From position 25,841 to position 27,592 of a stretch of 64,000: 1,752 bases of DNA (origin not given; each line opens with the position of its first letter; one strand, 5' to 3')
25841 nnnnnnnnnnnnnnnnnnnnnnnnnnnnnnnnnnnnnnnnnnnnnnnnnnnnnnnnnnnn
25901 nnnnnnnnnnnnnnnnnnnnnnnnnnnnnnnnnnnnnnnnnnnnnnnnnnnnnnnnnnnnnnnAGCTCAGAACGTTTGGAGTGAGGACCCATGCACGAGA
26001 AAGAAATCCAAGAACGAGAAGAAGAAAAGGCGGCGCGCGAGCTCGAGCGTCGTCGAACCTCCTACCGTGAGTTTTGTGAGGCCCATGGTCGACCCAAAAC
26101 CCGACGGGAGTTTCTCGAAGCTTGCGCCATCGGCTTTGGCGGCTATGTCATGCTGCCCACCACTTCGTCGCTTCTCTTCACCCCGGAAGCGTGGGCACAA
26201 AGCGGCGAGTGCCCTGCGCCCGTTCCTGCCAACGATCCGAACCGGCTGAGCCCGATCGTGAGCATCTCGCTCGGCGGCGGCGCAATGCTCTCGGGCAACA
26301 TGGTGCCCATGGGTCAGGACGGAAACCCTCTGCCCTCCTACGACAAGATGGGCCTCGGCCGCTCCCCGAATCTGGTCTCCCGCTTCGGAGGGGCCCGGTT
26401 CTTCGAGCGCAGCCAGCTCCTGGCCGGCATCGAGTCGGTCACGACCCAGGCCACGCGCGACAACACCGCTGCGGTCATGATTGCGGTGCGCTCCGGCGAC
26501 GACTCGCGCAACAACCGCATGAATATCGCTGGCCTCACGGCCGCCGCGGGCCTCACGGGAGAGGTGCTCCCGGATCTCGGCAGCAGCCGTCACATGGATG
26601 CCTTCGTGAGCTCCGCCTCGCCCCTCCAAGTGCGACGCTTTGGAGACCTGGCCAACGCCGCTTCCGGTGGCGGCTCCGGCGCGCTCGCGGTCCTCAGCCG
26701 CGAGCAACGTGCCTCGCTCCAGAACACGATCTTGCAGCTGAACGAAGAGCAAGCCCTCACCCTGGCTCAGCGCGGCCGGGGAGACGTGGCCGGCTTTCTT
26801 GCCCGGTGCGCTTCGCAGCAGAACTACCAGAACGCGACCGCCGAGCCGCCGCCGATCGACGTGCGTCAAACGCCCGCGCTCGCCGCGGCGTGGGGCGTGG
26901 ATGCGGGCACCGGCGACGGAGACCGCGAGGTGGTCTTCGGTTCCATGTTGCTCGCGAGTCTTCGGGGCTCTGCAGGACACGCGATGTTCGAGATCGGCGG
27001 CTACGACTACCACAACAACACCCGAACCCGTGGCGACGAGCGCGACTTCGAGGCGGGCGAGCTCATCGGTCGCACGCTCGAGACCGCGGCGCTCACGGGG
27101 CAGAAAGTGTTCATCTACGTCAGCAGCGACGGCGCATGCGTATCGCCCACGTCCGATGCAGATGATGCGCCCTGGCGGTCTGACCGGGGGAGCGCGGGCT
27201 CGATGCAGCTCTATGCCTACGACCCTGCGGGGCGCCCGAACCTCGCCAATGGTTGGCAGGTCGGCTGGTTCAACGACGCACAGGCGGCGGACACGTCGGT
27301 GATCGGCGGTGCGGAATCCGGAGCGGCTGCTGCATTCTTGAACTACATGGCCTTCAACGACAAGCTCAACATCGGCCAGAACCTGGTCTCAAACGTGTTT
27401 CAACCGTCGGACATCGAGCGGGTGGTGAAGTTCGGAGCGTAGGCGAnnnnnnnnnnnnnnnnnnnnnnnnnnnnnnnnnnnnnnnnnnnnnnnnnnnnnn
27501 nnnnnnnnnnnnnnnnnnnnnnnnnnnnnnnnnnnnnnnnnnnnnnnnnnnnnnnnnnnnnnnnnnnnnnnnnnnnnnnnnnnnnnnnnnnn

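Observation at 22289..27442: Four-gene cluster: di-CxxCH PSCyt-like lipoprotein, second CxxCH protein, lipoprotein, Tat-secreted DUF1501-like protein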

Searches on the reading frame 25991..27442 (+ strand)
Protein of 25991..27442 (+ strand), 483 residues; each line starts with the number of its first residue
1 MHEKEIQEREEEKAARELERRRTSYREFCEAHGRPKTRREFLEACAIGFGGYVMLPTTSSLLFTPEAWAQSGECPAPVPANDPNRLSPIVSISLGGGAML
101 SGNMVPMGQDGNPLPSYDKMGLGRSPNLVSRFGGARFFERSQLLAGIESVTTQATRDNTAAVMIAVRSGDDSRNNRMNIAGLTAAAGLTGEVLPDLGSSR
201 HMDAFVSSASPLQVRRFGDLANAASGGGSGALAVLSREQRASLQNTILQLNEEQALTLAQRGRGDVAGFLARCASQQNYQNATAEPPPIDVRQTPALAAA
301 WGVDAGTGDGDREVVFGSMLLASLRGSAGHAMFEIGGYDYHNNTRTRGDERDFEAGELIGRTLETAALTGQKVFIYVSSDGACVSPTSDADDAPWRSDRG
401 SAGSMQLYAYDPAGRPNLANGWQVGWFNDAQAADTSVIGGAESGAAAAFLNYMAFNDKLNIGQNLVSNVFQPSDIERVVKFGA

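Call 7: search_protein_families(library=pfam, proteins=[window:25991-27442:+], max_evalue=1)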
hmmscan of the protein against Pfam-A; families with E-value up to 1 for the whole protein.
window:25991-27442:+ (483 aa): 0 families

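Call 8: search_protein_families(library=ncbifam, proteins=[window:25991-27442:+], max_evalue=1)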
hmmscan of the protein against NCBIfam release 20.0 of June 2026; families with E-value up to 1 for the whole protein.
window:25991-27442:+ (483 aa): 0 families

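Call 10: search_solved_structures(query=window:25991-27442:+, max_evalue=10)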
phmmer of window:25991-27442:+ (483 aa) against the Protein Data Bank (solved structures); distinct sequences matched with E-value up to 10: 3.
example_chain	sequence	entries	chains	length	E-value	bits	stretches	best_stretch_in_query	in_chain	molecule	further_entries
6gk5_A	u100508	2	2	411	0.51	12.2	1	97-152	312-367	Cytochrome P450 CYP267B1 protein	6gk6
2o6h_A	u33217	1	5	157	0.51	12.2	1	223-274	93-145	6,7-dimethyl-8-ribityllumazine synthase 1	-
2f59_A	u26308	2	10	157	0.7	11.7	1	223-274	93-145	6,7-dimethyl-8-ribityllumazine synthase 1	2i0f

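Call 12: find_encoding_contigs(protein=window:25991-27442:+, flank=10000, max_places=4)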
Protein window:25991-27442:+ (483 aa): no gene with exactly this product is on record in the collection.

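Call 13: find_homologous_proteins(query=window:25991-27442:+, max_evalue=0.001)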
Query window:25991-27442:+ (483 aa): 33 proteins with E <= 0.001 among 8000 candidates.
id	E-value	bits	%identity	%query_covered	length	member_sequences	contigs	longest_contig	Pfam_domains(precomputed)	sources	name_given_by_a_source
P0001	0.0e+0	1078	100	100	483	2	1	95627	-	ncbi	-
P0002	1.5e-122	428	46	100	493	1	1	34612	-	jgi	-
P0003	9.7e-118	412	45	99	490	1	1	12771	-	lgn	-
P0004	1.0e-114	402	45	100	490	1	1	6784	-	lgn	-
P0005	8.2e-111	389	45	99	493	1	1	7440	-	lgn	-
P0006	1.3e-109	385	43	99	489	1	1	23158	-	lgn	-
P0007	5.8e-109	383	42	100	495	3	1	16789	-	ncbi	-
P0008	1.9e-107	378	42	99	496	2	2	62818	-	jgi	jgi:hypothetical protein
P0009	2.0e-105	371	42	100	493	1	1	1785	-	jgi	jgi:hypothetical protein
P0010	5.2e-102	360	43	98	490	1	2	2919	-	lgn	-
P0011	1.5e-100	355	42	99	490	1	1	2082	-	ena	-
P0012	4.7e-98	347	41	99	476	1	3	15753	-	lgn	-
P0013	8.6e-96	340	42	97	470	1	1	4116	-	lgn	-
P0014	2.3e-95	338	41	95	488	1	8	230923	-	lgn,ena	-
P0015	5.5e-95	337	43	94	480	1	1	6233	-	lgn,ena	-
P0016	8.0e-95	336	43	99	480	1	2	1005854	-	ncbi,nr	ncbi:MAG: hypothetical protein H6624_10660 [Bdellovibrionaceae bacterium]|nr:hypothetical protein [B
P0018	4.8e-78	281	39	93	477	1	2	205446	-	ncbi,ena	-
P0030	6.5e-31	126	29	91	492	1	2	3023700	-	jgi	jgi:hypothetical protein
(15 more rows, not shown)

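Call 14: find_encoding_contigs(protein=P0001, flank=10000, max_places=3)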
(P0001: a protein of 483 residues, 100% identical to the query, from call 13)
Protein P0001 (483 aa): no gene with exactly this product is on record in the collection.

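Call 15: find_encoding_contigs(protein=P0016, flank=10000, max_places=3)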
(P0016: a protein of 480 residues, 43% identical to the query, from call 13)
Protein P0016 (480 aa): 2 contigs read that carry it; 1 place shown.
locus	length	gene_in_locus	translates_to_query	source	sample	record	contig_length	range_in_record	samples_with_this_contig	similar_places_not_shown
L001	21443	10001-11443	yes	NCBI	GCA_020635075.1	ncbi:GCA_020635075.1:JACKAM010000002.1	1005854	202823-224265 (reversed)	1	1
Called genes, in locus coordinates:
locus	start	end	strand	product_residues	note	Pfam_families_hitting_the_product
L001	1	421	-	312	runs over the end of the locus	PF00072:Response_reg, PF00990:GGDEF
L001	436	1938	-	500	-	PF00496:SBP_bac_5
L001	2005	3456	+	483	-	PF02113:Peptidase_S13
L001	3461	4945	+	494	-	PF01464:SLT, PF01476:LysM, PF23473:LysM3_LYK4_5 (weak)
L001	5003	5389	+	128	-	-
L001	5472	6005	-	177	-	PF00156:Pribosyltran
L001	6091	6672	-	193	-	PF00265:TK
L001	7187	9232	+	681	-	PF13385:Laminin_G_3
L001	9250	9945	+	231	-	-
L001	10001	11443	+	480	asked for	-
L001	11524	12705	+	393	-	PF13442:Cytochrome_CBB3 (faint), PF07635:PSCyt1 (weak)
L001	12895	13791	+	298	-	-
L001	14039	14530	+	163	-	PF00578:AhpC-TSA, PF08534:Redoxin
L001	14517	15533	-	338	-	PF13248:Zn_ribbon_3 (weak)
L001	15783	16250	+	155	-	PF02381:MraZ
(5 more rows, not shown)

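Call 16: find_encoding_contigs(protein=P0030, flank=8000, max_places=2)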
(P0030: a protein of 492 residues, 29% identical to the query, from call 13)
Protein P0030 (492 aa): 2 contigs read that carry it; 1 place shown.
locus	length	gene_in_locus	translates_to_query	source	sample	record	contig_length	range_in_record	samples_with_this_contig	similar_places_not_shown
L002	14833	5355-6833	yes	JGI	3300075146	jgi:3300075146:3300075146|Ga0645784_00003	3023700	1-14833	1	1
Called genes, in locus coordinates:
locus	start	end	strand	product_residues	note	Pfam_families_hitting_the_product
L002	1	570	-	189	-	PF13276:HTH_21, PF00665:rve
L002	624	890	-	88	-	PF01527:HTH_Tnp_1, PF01710:HTH_Tnp_IS630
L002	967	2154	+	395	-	-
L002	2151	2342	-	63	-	-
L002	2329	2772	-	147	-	-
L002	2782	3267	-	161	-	PF04264:YceI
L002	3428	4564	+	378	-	-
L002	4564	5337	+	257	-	-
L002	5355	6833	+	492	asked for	-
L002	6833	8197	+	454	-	-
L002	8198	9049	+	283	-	PF01252:Peptidase_A8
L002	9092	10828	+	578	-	PF01103:Omp85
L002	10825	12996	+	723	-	PF04357:TamB (weak)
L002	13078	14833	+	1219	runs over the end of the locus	PF13645:YkuD_2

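Call 17: find_encoding_contigs(protein=P0018, flank=8000, max_places=2)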
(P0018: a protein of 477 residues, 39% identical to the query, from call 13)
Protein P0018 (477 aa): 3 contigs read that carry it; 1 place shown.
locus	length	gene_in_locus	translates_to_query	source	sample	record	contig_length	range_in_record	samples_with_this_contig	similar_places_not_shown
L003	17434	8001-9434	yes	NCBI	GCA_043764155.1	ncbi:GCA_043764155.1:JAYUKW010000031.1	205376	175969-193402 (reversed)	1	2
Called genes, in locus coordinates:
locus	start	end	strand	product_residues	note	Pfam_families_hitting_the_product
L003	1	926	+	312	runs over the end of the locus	PF08450:SGL (faint), PF01436:NHL (faint), PF17170:DUF5128 (faint)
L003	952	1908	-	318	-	PF00561:Abhydrolase_1, PF12146:Hydrolase_4, PF12697:Abhydrolase_6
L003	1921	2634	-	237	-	PF05875:Ceramidase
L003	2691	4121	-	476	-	-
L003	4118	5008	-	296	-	PF14394:DUF4423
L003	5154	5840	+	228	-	-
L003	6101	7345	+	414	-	-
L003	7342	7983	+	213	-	-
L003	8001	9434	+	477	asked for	-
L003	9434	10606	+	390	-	PF13442:Cytochrome_CBB3 (faint)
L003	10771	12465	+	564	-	-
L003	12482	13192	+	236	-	-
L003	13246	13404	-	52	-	-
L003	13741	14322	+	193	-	PF03729:DUF308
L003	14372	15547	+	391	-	-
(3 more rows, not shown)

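Call 18: find_encoding_contigs(protein=P0002, flank=8000, max_places=2)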
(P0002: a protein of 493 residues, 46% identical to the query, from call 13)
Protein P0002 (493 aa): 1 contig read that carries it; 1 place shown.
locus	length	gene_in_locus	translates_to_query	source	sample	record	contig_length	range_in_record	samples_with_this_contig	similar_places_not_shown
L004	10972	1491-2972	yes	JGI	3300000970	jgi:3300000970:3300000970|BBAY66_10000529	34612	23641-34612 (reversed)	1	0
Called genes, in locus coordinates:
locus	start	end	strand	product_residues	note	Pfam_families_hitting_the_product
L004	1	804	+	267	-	?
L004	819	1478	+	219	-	-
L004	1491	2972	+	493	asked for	-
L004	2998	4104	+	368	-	PF13442:Cytochrome_CBB3 (faint)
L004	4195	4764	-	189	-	-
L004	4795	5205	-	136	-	PF02823:ATP-synt_DE_N, PF00401:ATP-synt_DE (weak)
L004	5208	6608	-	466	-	PF02874:ATP-synt_ab_N, PF00006:ATP-synt_ab, PF22919:ATP-synt_VA_C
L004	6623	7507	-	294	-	PF00231:ATP-synt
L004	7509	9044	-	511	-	PF02874:ATP-synt_ab_N, PF00006:ATP-synt_ab, PF00306:ATP-synt_ab_C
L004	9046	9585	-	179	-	PF00213:OSCP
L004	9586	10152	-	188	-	PF00430:ATP-synt_B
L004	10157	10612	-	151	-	PF00430:ATP-synt_B (weak)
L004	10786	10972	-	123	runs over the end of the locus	PF04519:Bactofilin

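Call 34: predict_structure(alignment_id=A1)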
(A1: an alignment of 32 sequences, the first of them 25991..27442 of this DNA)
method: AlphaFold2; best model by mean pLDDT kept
length: 483 residues; sequences in the alignment: 32
mean_pLDDT: 84.8   pTM: 0.81
mean pLDDT of the five models: 84.8, 84.7, 81.3, 80.9, 80.7
residues with pLDDT >= 90: 264; 70-90: 151; 50-70: 34; < 50: 34
segments of 3 or more residues with pLDDT < 50: 37-43, 45-71
pLDDT, mean of each block of 10 residues (from residue 1): 86 83 68 52 43 34 34 64 90 90 95 94 95 96 98 98 90 83 90 84 86 91 77 81 86 77 69 80 87 97 97 97 94 85 83 97 98 95 90 88 95 96 94 90 96 96 91 93 77
secondary structure, 60 per line:
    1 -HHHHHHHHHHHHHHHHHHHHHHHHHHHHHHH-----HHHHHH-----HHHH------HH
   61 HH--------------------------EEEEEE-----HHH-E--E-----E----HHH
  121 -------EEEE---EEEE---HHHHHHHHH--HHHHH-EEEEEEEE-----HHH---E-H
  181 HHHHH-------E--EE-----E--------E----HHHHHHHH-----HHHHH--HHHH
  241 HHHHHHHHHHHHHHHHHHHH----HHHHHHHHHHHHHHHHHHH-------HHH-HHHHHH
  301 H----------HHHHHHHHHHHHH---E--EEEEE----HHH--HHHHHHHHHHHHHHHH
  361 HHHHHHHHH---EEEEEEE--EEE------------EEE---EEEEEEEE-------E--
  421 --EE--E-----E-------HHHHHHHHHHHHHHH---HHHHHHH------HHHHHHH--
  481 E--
elements in order: H2-32 H38-43 H49-52 H59-62 E89-94 E128-131 E135-138 H142-150 H153-157 E159-166 H180-185 H217-224 H230-234 H237-260 H265-283 H295-301 H312-324 E331-335 H345-369 E373-379 E382-384 E397-399 E403-410 H441-455 H459-465 H472-478

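Call 36: search_protein_representatives(alignment_id=A1)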
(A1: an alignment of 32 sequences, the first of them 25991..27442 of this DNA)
Query: 32 sequences, 480 profile positions. Proteins with E-value up to 0.001 (for the whole library): 1392; up to 1e-10: 1045; up to 1e-30: 632. The best 150 are listed.
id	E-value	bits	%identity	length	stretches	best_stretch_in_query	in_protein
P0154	7.2e-205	697.6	-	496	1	1-480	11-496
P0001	3.5e-166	570.0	-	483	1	3-480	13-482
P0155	1.6e-165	567.8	-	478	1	4-479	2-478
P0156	2.9e-159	547.2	-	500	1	13-479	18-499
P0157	7.7e-157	539.2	-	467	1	12-479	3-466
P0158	4.4e-156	536.7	-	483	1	6-479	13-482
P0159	6.0e-154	529.6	-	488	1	6-479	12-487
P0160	1.6e-152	524.9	-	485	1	4-480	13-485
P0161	1.7e-152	524.8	-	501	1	18-480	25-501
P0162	3.4e-152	523.9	-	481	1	5-479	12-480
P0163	8.7e-152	522.5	-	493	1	8-479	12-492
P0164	4.7e-151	520.1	-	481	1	11-479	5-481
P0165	8.8e-150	515.9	-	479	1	10-479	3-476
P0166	1.0e-149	515.7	-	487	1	8-479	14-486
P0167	8.2e-149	512.7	-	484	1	8-479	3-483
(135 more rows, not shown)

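Call 37: fold_search(model_id=the predicted structure, library=pdb)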
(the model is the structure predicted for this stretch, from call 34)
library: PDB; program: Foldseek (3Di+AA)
matches with E <= 10: 495; with E <= 0.001: 3
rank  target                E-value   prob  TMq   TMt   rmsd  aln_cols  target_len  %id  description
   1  2w5v_A                2.6e-04  0.94  0.24  0.30  12.9       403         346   12  Structure of TAB5 alkaline phosphatase mutant His 135 Asp with Mg bound in the M3 site. (released 2009-11-24)
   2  2w5x_A                4.2e-04  0.92  0.25  0.32  13.3       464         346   12  Structure of TAB5 alkaline phosphatase mutant His 135 Glu with Mg bound in the M3 site. (released 2009-11-24)
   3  2iuc_B                5.6e-04  0.84  0.20  0.27  16.8       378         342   14  Structure of alkaline phosphatase from the Antarctic bacterium TAB5 (released 2006-11-28)
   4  1p49                  1.6e-03  0.69  0.20  0.18  20.7       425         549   11  Structure of Human Placental Estrone/DHEA Sulfatase (released 2003-08-12)
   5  3tg0_D                2.5e-03  0.66  0.22  0.23  16.8       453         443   12  E. coli alkaline phosphatase with bound inorganic phosphate (released 2011-11-09)
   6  2iuc_A                2.6e-03  0.63  0.22  0.29  16.3       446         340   13  Structure of alkaline phosphatase from the Antarctic bacterium TAB5 (released 2006-11-28)
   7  4km4_A                3.1e-03  0.54  0.21  0.23  17.4       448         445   13  E. coli alkaline phosphatase mutant S102G/R166S in complex with inorganic phosphate (released 2013-07-24)
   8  5tpq_A                5.0e-03  0.35  0.19  0.20  17.6       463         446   12  E. coli alkaline phosphatase D101A, D153A, R166S, E322A, K328A mutant (released 2017-11-01)
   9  4yr1_A                5.6e-03  0.44  0.20  0.22  15.6       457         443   12  Crystal Structure of E. Coli Alkaline Phosphatase D101A/D153A in complex with inorganic phosphate (released 2015-04-29)
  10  1ura_A                6.3e-03  0.41  0.21  0.23  16.8       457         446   11  ALKALINE PHOSPHATASE (D51ZN) (released 1996-07-11)
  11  3bdg_A                6.6e-03  0.25  0.18  0.19  17.4       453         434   14  Crystal structure of wild-type/T155V mixed dimer of E. coli alkaline phosphatase (released 2008-11-25)
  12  2zkt_B                7.0e-03  0.28  0.18  0.22  21.2       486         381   11  Structure of PH0037 protein from Pyrococcus horikoshii (released 2009-04-21)
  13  3bdf_B                7.8e-03  0.23  0.18  0.19  17.9       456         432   12  Crystal structure of metal-free E. coli alkaline phosphatase (T155V) (released 2008-11-25)
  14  1ajc_A                8.7e-03  0.41  0.21  0.23  18.1       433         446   13  THREE-DIMENSIONAL STRUCTURE OF THE D153G MUTANT OF E. COLI ALKALINE PHOSPHATASE: A MUTANT WITH WEAKER MAGNESIUM BINDIN (released 1995-11-14)
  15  1ely_A                8.7e-03  0.35  0.20  0.21  16.1       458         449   12  E. COLI ALKALINE PHOSPHATASE MUTANT (S102C) (released 1998-05-27)
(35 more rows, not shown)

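Call 39: search_protein_families(library=pfam, alignment_id=A1, max_evalue=10)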
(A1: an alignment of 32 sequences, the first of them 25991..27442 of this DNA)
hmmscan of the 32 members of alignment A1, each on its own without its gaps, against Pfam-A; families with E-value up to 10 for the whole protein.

A. member 1, window:25991-27442:+ (483 aa): 0 families

B. families by the number of members that match (of 32 scanned): 11 families
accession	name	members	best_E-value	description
PF10518.14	TAT_signal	2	1.5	TAT (twin-arginine translocation) pathway signal sequence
PF09079.17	Cdc6_C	1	0.052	CDC6, C terminal winged helix domain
PF11667.14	DUF3267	1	0.08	Putative zincin peptidase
PF10399.14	UCR_Fe-S_N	1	0.088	Ubiquitinol-cytochrome C reductase Fe-S subunit TAT signal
PF18057.6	DUF5594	1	0.14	Domain of unknown function (DUF5594)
PF04978.18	MST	1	0.16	Mycothiol-S-transferase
PF07027.17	DUF1318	1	0.19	Protein of unknown function (DUF1318)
PF24625.1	DUF7626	1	0.19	Domain of unknown function (DUF7626)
PF04182.18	B-block_TFIIIC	1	0.2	B-block binding subunit of TFIIIC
PF16412.11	DUF5020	1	0.21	Domain of unknown function (DUF5020)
PF20861.2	Isd_H_B_linker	1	0.25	Iron-regulated surface determinant protein H/B, linker domain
